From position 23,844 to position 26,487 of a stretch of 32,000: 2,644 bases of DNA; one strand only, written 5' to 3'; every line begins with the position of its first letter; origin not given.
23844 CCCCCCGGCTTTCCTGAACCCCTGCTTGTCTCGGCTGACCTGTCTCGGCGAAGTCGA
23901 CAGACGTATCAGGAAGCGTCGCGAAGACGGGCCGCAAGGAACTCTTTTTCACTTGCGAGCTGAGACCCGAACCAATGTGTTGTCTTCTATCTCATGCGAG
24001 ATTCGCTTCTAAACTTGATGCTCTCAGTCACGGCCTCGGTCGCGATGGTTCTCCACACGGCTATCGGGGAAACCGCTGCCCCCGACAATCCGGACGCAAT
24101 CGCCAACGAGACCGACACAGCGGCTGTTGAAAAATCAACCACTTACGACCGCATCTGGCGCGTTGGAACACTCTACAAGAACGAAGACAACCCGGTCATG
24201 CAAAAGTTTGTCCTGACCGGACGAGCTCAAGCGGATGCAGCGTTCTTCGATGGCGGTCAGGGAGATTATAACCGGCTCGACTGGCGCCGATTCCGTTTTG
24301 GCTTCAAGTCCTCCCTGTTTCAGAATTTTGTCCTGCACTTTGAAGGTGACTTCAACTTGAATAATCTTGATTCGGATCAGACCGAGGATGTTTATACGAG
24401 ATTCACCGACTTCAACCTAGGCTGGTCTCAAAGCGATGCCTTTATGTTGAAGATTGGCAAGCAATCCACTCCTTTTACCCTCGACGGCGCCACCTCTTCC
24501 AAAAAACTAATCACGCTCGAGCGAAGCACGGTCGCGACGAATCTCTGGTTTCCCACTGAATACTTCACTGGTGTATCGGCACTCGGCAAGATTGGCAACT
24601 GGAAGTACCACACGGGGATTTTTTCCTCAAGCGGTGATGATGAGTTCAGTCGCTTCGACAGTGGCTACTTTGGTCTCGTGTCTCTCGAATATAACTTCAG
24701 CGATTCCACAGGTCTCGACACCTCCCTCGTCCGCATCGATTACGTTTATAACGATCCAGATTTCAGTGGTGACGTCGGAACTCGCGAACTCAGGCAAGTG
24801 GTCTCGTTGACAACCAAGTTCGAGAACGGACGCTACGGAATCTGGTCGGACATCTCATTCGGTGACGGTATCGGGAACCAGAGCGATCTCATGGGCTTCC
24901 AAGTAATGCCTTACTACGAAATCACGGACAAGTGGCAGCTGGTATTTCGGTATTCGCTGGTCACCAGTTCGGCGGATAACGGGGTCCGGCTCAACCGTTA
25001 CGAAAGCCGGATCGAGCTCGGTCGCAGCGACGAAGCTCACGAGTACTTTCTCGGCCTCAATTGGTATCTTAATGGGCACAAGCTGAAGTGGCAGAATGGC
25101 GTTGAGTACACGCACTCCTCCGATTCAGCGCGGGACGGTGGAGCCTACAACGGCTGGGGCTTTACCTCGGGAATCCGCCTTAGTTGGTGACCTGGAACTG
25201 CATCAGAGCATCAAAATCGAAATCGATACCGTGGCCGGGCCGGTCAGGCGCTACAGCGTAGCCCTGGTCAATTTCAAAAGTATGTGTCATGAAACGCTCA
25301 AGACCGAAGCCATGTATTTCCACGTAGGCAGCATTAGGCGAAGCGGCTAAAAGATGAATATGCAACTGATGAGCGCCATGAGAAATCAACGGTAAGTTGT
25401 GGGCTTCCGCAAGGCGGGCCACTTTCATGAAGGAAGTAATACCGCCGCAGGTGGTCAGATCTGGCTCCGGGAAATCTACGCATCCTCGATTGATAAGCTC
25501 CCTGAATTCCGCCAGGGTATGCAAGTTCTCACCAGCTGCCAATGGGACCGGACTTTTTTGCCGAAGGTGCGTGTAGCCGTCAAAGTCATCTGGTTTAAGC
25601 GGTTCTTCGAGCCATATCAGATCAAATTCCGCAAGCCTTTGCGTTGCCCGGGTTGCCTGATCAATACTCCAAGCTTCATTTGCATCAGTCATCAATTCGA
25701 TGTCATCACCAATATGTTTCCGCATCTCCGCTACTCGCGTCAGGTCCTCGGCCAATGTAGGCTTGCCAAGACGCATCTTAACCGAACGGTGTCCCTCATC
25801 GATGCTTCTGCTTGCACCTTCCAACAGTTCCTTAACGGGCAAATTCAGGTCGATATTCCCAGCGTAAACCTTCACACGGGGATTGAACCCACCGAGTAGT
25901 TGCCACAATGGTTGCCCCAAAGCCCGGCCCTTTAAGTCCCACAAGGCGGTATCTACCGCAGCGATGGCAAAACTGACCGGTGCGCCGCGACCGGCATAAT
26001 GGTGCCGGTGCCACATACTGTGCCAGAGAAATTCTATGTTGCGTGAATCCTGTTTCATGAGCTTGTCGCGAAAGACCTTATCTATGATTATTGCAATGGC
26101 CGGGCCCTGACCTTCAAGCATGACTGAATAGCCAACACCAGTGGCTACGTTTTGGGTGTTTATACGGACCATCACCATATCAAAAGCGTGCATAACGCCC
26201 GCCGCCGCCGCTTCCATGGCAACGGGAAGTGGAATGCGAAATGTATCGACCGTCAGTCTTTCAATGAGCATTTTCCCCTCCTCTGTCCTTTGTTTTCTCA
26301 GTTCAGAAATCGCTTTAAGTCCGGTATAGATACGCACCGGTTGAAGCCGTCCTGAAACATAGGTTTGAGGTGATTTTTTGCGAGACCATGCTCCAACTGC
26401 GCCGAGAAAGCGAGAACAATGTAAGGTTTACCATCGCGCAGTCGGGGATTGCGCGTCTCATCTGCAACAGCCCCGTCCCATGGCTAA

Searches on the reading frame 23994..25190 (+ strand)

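Call 5: search_protein_families(library=pfam, proteins=[window:23994-25190:+], max_evalue=0.01)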
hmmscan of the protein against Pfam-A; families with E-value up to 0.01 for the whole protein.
window:23994-25190:+ (398 aa): 1 family
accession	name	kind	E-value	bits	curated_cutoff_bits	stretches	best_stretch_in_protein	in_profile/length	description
PF07396.17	Porin_O_P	-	9.5e-15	55.1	20.9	1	74-260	3-189/370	Phosphate-selective porin O and P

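Call 95: search_protein_families(library=ncbifam, proteins=[window:23994-25190:+], max_evalue=0.00001)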
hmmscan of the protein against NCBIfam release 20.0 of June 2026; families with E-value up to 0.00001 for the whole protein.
window:23994-25190:+ (398 aa): 0 families

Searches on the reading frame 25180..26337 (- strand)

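Call 5: search_protein_families(library=pfam, proteins=[window:25180-26337:-], max_evalue=0.01)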
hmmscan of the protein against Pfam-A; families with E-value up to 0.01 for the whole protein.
window:25180-26337:- (385 aa): 2 families
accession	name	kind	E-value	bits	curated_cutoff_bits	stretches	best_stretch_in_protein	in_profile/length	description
PF13378.12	MR_MLE_C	-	1.7e-63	214.7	29.4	1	171-376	2-218/219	Enolase C-terminal domain-like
PF02746.21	MR_MLE_N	-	3.8e-19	69.5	22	1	44-149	18-117/117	Mandelate racemase / muconate lactonizing enzyme, N-terminal domain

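Call 95: search_protein_families(library=ncbifam, proteins=[window:25180-26337:-], max_evalue=0.00001)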
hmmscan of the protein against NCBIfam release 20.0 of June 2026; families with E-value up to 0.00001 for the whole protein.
window:25180-26337:- (385 aa): 17 families
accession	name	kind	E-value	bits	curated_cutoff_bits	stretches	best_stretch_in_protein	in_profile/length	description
NF047820.1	TalGalacDh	equivalog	7.7e-74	248.8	500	1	48-373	32-356/371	L-talarate/galactarate dehydratase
NF040866.1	AraD_Arch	equivalog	9.3e-54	182.8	650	1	45-382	25-370/372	arabinonate dehydratase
NF043051.1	ManoateDhtManD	equivalog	6.4e-49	166.8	550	2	202-382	195-384/403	D-mannonate dehydratase ManD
NF010624.0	PRK14017.1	equivalog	2.9e-46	158.3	311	1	55-381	16-360/382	galactonate dehydratase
NF011654.0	PRK15072.1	subfamily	1e-45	156.3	430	2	203-381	197-384/404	D-galactonate dehydratase family protein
NF011968.0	PRK15440.1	equivalog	5.7e-45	153.9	393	1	52-341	57-340/395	L-rhamnonate dehydratase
NF040790.2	glucon_galact_dh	equivalog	2e-41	142.1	750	1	49-382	20-370/390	bifunctional D-gluconate/D-galactonate dehydratase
TIGR02534.1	mucon_cyclo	subfamily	7.6e-35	120.6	334.95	1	44-381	19-365/368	muconate/chloromuconate family cycloisomerase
NF041118.1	A_G_epim_Thtga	equivalog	1.1e-21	77.4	500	1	48-318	25-288/341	L-Ala-D/L-Glu epimerase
NF042940.1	racemase_DgcA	equivalog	2.7e-21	76.1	400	1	45-317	17-266/323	N-acetyl-D-Glu racemase DgcA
NF043002.1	HProlDhtase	equivalog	3.8e-19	68.8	500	1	44-379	23-360/366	cis-3-hydroxy-L-proline dehydratase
NF011708.0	PRK15129.1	equivalog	3.2e-17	62.5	343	1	120-317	83-271/321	L-Ala-D/L-Glu epimerase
TIGR01928.1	menC_lowGC_arch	equivalog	2.9e-14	52.8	200.65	1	119-315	86-276/325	o-succinylbenzoate synthase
NF002782.0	PRK02901.1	equivalog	1.6e-12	47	288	1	181-310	101-232/328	o-succinylbenzoate synthase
TIGR01927.1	menC_gam_Gplu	equivalog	7.5e-12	45.2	130.55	1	178-288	121-231/307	o-succinylbenzoate synthase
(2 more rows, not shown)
